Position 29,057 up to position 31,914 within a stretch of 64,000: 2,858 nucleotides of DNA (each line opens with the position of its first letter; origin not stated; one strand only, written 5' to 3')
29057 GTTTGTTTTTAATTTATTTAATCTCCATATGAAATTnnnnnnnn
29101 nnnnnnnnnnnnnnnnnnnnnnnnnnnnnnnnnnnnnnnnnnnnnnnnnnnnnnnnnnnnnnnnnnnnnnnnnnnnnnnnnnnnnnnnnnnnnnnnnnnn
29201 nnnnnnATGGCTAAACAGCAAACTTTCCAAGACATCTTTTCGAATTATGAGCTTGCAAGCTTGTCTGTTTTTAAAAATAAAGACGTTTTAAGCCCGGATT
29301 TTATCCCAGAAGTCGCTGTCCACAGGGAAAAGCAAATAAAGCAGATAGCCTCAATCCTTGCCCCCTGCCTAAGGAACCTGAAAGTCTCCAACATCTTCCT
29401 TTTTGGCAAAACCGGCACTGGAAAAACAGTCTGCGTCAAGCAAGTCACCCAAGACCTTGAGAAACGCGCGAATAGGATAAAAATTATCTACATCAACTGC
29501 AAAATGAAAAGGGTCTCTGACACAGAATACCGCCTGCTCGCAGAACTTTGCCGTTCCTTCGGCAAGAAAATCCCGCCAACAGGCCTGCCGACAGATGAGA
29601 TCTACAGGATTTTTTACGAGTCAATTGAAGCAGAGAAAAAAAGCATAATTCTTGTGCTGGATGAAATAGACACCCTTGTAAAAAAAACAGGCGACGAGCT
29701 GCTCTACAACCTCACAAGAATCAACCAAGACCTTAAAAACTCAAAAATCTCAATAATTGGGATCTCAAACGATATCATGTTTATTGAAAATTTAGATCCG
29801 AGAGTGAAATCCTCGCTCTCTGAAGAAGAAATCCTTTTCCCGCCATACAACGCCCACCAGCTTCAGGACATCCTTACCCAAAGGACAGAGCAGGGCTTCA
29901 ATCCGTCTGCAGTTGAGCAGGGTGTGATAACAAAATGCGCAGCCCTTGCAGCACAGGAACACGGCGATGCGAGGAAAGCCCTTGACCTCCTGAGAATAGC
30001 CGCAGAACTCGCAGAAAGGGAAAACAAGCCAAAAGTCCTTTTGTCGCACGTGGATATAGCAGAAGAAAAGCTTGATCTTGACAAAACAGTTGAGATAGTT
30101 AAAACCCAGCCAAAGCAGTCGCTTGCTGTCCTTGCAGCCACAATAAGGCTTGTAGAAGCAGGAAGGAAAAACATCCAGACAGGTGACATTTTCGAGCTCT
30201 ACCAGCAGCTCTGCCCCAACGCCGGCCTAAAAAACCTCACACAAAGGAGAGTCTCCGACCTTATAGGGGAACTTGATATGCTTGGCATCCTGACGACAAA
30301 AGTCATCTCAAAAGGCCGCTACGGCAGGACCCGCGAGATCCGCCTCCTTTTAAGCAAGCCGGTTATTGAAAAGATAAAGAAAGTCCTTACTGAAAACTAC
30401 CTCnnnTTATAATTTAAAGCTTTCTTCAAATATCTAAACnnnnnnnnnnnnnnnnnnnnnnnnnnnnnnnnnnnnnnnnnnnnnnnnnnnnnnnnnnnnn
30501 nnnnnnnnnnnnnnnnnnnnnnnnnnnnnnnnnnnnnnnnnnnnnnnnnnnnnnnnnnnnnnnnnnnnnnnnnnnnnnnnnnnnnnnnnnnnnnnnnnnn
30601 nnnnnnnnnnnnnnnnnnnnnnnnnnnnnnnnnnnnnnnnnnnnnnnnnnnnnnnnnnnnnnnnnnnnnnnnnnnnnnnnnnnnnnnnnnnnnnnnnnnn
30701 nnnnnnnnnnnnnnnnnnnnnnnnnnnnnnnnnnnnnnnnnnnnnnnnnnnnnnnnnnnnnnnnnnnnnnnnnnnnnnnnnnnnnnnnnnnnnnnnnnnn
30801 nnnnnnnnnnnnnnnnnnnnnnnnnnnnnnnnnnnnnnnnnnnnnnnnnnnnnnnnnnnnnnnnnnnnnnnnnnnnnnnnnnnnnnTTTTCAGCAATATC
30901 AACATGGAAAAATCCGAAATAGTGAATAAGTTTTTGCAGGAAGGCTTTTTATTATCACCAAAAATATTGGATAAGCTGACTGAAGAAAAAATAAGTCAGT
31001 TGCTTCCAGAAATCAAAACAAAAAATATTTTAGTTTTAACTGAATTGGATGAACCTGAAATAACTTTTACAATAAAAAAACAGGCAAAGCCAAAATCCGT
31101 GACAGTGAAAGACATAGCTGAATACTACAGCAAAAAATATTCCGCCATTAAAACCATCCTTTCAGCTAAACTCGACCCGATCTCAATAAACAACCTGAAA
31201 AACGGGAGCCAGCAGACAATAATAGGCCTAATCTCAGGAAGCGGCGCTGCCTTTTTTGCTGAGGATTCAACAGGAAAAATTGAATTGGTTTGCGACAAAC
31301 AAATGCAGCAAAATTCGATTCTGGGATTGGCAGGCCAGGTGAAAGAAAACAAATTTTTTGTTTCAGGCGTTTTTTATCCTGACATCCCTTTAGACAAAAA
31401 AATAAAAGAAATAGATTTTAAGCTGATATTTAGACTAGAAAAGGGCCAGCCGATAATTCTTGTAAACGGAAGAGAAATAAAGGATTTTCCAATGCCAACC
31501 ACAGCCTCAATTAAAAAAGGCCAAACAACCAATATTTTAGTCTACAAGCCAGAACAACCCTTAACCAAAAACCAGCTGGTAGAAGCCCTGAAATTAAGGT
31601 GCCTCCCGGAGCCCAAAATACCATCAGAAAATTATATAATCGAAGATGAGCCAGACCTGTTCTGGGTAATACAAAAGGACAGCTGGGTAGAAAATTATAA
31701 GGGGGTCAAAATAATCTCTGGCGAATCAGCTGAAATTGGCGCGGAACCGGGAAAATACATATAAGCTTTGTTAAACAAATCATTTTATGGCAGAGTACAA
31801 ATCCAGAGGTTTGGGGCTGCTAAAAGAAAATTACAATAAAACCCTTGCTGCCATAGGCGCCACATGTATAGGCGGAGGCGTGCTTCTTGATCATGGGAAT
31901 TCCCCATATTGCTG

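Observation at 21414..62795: Seven intergenic copies of the 15-nt palindrome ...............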

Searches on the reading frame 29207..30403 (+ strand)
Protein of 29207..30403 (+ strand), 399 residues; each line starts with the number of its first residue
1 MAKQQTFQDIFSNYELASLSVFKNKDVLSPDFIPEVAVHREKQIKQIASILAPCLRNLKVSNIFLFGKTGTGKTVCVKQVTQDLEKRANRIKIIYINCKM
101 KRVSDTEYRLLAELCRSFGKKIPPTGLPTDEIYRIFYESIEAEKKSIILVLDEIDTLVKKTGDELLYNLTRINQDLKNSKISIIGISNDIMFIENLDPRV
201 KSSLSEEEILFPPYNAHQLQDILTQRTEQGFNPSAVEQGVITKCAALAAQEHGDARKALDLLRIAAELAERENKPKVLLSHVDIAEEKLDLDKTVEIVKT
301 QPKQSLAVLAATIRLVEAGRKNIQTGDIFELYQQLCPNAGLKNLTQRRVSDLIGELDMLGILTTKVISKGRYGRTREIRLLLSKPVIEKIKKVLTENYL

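Call 13: find_encoding_contigs(protein=window:29207-30403:+, flank=3000, max_places=6)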
Protein window:29207-30403:+ (399 aa): 2 contigs read that carry it; 1 place shown.
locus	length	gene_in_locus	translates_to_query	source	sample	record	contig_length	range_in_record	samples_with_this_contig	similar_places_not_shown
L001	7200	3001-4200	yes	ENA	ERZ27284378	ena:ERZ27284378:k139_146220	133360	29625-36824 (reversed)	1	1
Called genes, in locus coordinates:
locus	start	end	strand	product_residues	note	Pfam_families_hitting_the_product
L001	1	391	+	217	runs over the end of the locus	PF01963:TraB_PrgY_gumN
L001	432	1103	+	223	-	PF00121:TIM, PF01070:FMN_dh (weak), PF05690:ThiG (weak)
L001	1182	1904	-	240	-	PF01381:HTH_3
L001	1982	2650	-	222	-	-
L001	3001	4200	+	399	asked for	PF01637:ATPase_2, PF05621:TniB (faint), PF13191:AAA_16, PF00004:AAA, PF13401:AAA_22, PF22606:Cdc6-ORC-like_ATPase_lid, PF22703:Cdc6_lid, PF09079:WHD_Cdc6, +1 more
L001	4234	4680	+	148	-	-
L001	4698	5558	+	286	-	-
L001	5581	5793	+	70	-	-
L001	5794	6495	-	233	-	PF00149:Metallophos, PF12850:Metallophos_2, PF14582:Metallophos_3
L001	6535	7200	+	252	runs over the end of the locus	PF10127:RlaP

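Call 14: search_protein_families(library=pfam, proteins=[window:29207-30403:+])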
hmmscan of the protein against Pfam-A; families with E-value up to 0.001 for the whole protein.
window:29207-30403:+ (399 aa): 16 families
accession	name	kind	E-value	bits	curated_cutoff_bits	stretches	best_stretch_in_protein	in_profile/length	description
PF09079.17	Cdc6_C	-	3.7e-26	91.4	25.1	1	297-387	2-93/96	CDC6, C terminal winged helix domain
PF22703.2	Cdc6_lid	-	3e-24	85.1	27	1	220-286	1-67/68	Cdc6 AAA+ ATPase-type lid domain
PF13401.12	AAA_22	-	9.1e-13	49.1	27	1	62-183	7-120/130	AAA domain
PF00004.35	AAA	-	2.9e-10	41.1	21.2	1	64-211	2-129/131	ATPase family associated with various cellular activities (AAA)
PF01637.24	ATPase_2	-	8.5e-10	39.3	33.2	1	39-197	3-165/225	ATPase domain predominantly from Archaea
PF13191.12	AAA_16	-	9.1e-10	39.7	32.6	1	38-172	3-158/167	AAA ATPase domain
PF22606.2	Cdc6-ORC-like_ATPase_lid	-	5.8e-08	33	27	1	214-272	1-59/60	Cdc6/ORC-like, ATPase lid domain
PF05621.17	TniB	-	2.5e-05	24.2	22.4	1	53-186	28-162/189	Bacterial TniB protein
PF05729.18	NACHT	-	3.5e-05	24.1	26.7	1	63-169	3-113/167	NACHT domain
PF25199.1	nSTAND_NTPase5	-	3.8e-05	24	34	0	50-105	31-85/145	Novel STAND NTPase 5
PF24883.2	NPHP3_N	-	4.6e-05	24.1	24.8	0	63-114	25-75/164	Nephrocystin 3, N-terminal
PF05673.19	DUF815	-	7.9e-05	22.4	23.8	1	41-97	34-88/249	Protein of unknown function (DUF815)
PF13173.12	AAA_14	-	8.9e-05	22.9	27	1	63-185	5-97/129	AAA domain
PF07693.20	KAP_NTPase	-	9.5e-05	22.2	20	0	42-97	3-57/293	KAP family P-loop domain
PF12775.13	AAA_7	-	0.00041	20.4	25.8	1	61-99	34-72/181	P-loop containing dynein motor region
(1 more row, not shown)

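Call 15: find_homologous_proteins(query=window:29207-30403:+, max_evalue=1e-30)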
Query window:29207-30403:+ (399 aa): 8000 proteins with E <= 1e-30 among 8000 candidates; the best 120 are listed.
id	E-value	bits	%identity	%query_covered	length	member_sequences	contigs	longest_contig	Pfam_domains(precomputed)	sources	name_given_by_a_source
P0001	1.9e-253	858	100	100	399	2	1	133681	PF22703.3,PF22606.3,PF00004.36,PF13401.13,PF01637.25,PF05621.18,PF09079.18,PF25199.2,PF13191.13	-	-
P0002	2.0e-217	739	85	99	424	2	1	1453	PF22703.3,PF07693.21,PF05729.19,PF22606.3,PF00004.36,PF13401.13,PF05673.20,PF01637.25,PF09079.18,PF25199.2,PF13191.13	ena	-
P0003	2.6e-213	726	83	99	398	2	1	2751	PF22703.3,PF22606.3,PF00004.36,PF13401.13,PF01637.25,PF09079.18,PF25199.2,PF13191.13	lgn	-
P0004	9.6e-213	724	82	99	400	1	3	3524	PF22703.3,PF22606.3,PF00004.36,PF13401.13,PF01637.25,PF09079.18,PF13191.13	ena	-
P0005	6.9e-212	721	82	100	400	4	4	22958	PF22703.3,PF22606.3,PF00004.36,PF13401.13,PF01637.25,PF09079.18,PF13191.13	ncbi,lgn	-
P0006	7.5e-211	718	83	100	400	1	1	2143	PF22703.3,PF22606.3,PF00004.36,PF13401.13,PF01637.25,PF09079.18,PF13191.13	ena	-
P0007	1.0e-205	701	80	99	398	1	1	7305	PF00270.36,PF22703.3,PF24883.3,PF05729.19,PF22606.3,PF00004.36,PF13401.13,PF01637.25,PF09079.18,PF13191.13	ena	-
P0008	6.2e-202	688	78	99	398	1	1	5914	PF00270.36,PF22703.3,PF19995.6,PF22606.3,PF00004.36,PF13401.13,PF01637.25,PF00931.29,PF13191.13,PF05729.19,PF09079.18,PF25199.2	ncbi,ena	-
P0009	7.9e-202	688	79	99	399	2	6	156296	PF22703.3,PF22606.3,PF00004.36,PF13401.13,PF01637.25,PF09079.18,PF13191.13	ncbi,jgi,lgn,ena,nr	ncbi:MAG TPA: ORC1-type DNA replication protein [archaeon]|nr:ORC1-type DNA replication protein [arc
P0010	9.1e-202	688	80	99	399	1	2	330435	PF22703.3,PF22606.3,PF00004.36,PF13401.13,PF01637.25,PF09079.18,PF13191.13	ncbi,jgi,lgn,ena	-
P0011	2.7e-196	670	77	99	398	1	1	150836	PF00270.36,PF22703.3,PF05729.19,PF22606.3,PF00004.36,PF13401.13,PF01637.25,PF09079.18,PF13191.13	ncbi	-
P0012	2.8e-188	644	73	99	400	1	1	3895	PF22703.3,PF07693.21,PF24883.3,PF05729.19,PF22606.3,PF00004.36,PF13401.13,PF01637.25,PF05621.18,PF09079.18,PF13191.13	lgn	-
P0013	2.0e-186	637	73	99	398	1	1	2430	PF00270.36,PF22703.3,PF07693.21,PF22606.3,PF00004.36,PF13401.13,PF01637.25,PF00931.29,PF13191.13,PF24883.3,PF05729.19,PF05621.18,PF09079.18,PF25199.2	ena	-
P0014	1.1e-178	612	70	99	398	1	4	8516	PF22703.3,PF07693.21,PF24883.3,PF22606.3,PF00004.36,PF13401.13,PF01637.25,PF09079.18,PF13191.13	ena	-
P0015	2.4e-178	611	70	99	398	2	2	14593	PF00270.36,PF22703.3,PF24883.3,PF22606.3,PF00004.36,PF13401.13,PF01637.25,PF09079.18,PF13191.13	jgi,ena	-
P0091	1.2e-157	543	63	99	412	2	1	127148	PF22703.3,PF22606.3,PF00004.36,PF13401.13,PF05621.18,PF09079.18,PF13191.13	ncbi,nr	ncbi:MAG: orc1/cdc6 family replication initiation protein [Nanoarchaeota archaeon]|nr:orc1/cdc6 fami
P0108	1.8e-154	532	60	99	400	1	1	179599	PF22703.3,PF07693.21,PF22606.3,PF00004.36,PF13401.13,PF01637.25,PF00931.29,PF13191.13,PF24883.3,PF05729.19,PF05621.18,PF09079.18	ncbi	ncbi:MAG: ORC1-type DNA replication protein [Nanoarchaeota archaeon]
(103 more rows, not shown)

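Call 17: find_encoding_contigs(protein=P0010, flank=10000, max_places=2)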
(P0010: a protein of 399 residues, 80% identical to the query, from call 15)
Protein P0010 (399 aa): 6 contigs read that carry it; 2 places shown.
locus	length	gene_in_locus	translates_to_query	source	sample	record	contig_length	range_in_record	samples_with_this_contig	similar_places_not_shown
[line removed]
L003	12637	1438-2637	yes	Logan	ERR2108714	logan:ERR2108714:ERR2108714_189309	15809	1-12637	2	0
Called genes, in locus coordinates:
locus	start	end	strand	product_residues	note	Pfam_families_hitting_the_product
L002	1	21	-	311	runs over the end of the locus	PF02355:SecD_SecF_C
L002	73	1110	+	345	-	PF01494:FAD_binding_3, PF13450:NAD_binding_8 (weak)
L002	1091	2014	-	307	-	-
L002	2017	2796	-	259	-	PF00293:NUDIX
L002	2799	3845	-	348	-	-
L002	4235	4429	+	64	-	-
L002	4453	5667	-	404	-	PF01970:TctA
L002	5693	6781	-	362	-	PF01950:FBPase_3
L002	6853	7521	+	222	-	PF00121:TIM, PF01070:FMN_dh (weak), PF03060:NMO (weak), PF05690:ThiG (weak)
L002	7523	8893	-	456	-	PF02636:Methyltransf_28 (weak)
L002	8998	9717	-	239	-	PF01381:HTH_3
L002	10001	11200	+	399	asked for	PF01637:ATPase_2 (weak), PF13191:AAA_16, PF00004:AAA, PF13401:AAA_22, PF22606:Cdc6-ORC-like_ATPase_lid (faint), PF22703:Cdc6_lid, PF09079:WHD_Cdc6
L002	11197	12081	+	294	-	-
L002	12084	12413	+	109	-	PF01050:MannoseP_isomer (weak), PF02311:AraC_binding (weak), PF07883:Cupin_2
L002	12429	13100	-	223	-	PF00149:Metallophos, PF12850:Metallophos_2, PF14582:Metallophos_3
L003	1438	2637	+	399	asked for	PF01637:ATPase_2 (weak), PF13191:AAA_16, PF00004:AAA, PF13401:AAA_22, PF22606:Cdc6-ORC-like_ATPase_lid (faint), PF22703:Cdc6_lid, PF09079:WHD_Cdc6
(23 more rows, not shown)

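Call 18: find_encoding_contigs(protein=P0009, flank=10000, max_places=2)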
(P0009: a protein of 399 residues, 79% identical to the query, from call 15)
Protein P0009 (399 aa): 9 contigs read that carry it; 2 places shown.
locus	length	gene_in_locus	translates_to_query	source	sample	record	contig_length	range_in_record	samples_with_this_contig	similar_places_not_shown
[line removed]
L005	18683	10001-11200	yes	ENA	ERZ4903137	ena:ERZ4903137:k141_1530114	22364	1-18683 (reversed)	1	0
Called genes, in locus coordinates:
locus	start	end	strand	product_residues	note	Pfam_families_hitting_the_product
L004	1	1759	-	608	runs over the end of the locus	PF02355:SecD_SecF_C (faint)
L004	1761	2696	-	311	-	PF02355:SecD_SecF_C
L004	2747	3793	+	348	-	PF01494:FAD_binding_3 (weak)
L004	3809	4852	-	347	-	-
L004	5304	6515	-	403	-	PF01970:TctA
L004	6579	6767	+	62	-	-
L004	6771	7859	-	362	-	PF01950:FBPase_3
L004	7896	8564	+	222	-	PF00121:TIM, PF05690:ThiG (weak), PF01070:FMN_dh (weak)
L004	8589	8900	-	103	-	-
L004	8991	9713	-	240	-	PF01381:HTH_3 (weak)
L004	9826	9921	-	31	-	-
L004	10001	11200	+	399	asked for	PF01637:ATPase_2, PF13191:AAA_16, PF00004:AAA, PF13401:AAA_22, PF22606:Cdc6-ORC-like_ATPase_lid (weak), PF22703:Cdc6_lid, PF09079:WHD_Cdc6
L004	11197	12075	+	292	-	-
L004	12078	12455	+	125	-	PF18931:DUF5680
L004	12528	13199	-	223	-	PF00149:Metallophos, PF12850:Metallophos_2, PF14582:Metallophos_3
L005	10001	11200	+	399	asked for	PF01637:ATPase_2, PF13191:AAA_16, PF00004:AAA, PF13401:AAA_22, PF22606:Cdc6-ORC-like_ATPase_lid (weak), PF22703:Cdc6_lid, PF09079:WHD_Cdc6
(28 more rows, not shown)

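Call 19: find_encoding_contigs(protein=P0011, flank=10000, max_places=2)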
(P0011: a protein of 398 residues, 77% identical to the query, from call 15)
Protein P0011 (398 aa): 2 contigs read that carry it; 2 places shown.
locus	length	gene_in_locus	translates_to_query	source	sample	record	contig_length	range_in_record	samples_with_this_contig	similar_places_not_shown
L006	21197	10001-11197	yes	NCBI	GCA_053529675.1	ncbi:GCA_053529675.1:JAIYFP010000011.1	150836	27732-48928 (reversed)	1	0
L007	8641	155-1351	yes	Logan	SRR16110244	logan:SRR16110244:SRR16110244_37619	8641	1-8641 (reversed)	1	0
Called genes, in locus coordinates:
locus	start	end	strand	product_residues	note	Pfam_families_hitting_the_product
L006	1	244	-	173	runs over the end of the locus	PF00857:Isochorismatase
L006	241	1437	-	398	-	PF07431:DUF1512, PF23542:DUF1512_C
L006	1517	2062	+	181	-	-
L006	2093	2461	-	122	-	PF00550:PP-binding (weak)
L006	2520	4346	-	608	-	PF02355:SecD_SecF_C (faint)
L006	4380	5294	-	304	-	PF02355:SecD_SecF_C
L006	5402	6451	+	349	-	PF01494:FAD_binding_3 (faint)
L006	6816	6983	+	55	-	-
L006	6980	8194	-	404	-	PF01970:TctA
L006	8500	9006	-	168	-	-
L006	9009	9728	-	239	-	PF01381:HTH_3 (weak)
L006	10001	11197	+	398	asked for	PF01637:ATPase_2, PF13191:AAA_16, PF00004:AAA, PF05729:NACHT (weak), PF13401:AAA_22, PF22606:Cdc6-ORC-like_ATPase_lid (weak), PF22703:Cdc6_lid, PF09079:WHD_Cdc6, +1 more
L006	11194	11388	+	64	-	-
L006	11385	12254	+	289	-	-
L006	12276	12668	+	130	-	-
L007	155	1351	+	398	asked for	PF01637:ATPase_2, PF13191:AAA_16, PF00004:AAA, PF05729:NACHT (weak), PF13401:AAA_22, PF22606:Cdc6-ORC-like_ATPase_lid (weak), PF22703:Cdc6_lid, PF09079:WHD_Cdc6, +1 more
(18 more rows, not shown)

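Call 64: find_encoding_contigs(protein=P0108, flank=5000, max_places=1)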
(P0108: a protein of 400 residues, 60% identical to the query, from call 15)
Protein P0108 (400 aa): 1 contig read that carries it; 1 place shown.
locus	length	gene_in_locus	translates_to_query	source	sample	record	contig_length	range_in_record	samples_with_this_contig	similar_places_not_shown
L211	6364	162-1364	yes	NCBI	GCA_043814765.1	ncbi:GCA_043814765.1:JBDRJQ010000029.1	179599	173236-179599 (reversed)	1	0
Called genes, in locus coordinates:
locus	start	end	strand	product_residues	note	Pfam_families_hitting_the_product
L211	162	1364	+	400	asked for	PF01637:ATPase_2, PF05621:TniB (weak), PF13191:AAA_16, PF00004:AAA, PF13401:AAA_22, PF22606:Cdc6-ORC-like_ATPase_lid, PF22703:Cdc6_lid, PF09079:WHD_Cdc6, +4 more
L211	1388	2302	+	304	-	-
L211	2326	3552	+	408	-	PF01970:TctA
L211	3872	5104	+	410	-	PF00155:Aminotran_1_2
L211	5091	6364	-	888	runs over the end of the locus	PF03104:DNA_pol_B_exo1, PF00136:DNA_pol_B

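Call 65: find_encoding_contigs(protein=P0091, flank=5000, max_places=1)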
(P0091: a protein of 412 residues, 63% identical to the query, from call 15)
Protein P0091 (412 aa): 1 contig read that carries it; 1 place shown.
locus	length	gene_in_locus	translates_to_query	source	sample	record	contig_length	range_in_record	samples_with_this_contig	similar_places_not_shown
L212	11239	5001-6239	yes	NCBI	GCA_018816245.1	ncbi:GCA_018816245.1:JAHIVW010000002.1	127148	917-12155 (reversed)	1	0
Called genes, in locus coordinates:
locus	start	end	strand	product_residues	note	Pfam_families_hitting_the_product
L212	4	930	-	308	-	PF01699:Na_Ca_ex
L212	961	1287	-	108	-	PF01849:NAC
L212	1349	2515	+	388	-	PF00155:Aminotran_1_2, PF01041:DegT_DnrJ_EryC1 (weak)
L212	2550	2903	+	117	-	-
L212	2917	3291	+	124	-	PF01870:Hjc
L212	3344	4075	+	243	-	PF01381:HTH_3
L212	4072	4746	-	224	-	PF00149:Metallophos, PF12850:Metallophos_2 (weak), PF14582:Metallophos_3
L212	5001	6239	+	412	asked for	PF05621:TniB (weak), PF13191:AAA_16 (weak), PF00004:AAA (weak), PF13401:AAA_22, PF22606:Cdc6-ORC-like_ATPase_lid (faint), PF22703:Cdc6_lid, PF09079:WHD_Cdc6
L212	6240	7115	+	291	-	-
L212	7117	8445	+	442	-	PF00324:AA_permease, PF03845:Spore_permease, PF13520:AA_permease_2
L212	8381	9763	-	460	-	PF00224:PK, PF02887:PK_C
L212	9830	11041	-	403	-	PF01970:TctA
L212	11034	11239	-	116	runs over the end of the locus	PF13742:tRNA_anti_2, PF01336:tRNA_anti-codon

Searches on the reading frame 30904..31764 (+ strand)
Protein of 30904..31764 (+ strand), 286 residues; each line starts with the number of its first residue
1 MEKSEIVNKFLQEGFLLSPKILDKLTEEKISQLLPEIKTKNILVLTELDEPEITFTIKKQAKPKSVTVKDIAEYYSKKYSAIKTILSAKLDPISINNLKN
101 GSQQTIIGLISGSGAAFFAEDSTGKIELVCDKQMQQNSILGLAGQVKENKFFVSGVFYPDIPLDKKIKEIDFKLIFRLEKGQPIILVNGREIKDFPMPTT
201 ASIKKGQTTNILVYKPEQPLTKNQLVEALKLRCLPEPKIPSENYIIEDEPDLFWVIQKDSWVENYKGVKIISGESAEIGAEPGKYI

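Call 52: search_protein_families(library=pfam, proteins=[window:30904-31764:+], max_evalue=0.0001)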
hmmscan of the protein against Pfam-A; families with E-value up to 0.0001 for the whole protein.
window:30904-31764:+ (286 aa): 0 families

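Call 79: search_solved_structures(query=window:30904-31761:+, max_evalue=1)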
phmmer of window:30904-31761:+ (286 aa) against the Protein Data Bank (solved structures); distinct sequences matched with E-value up to 1: 1.
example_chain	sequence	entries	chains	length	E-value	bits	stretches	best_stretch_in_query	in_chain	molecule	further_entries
6knb_A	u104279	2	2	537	0.8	12.5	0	102-168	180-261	DNA polymerase II small subunit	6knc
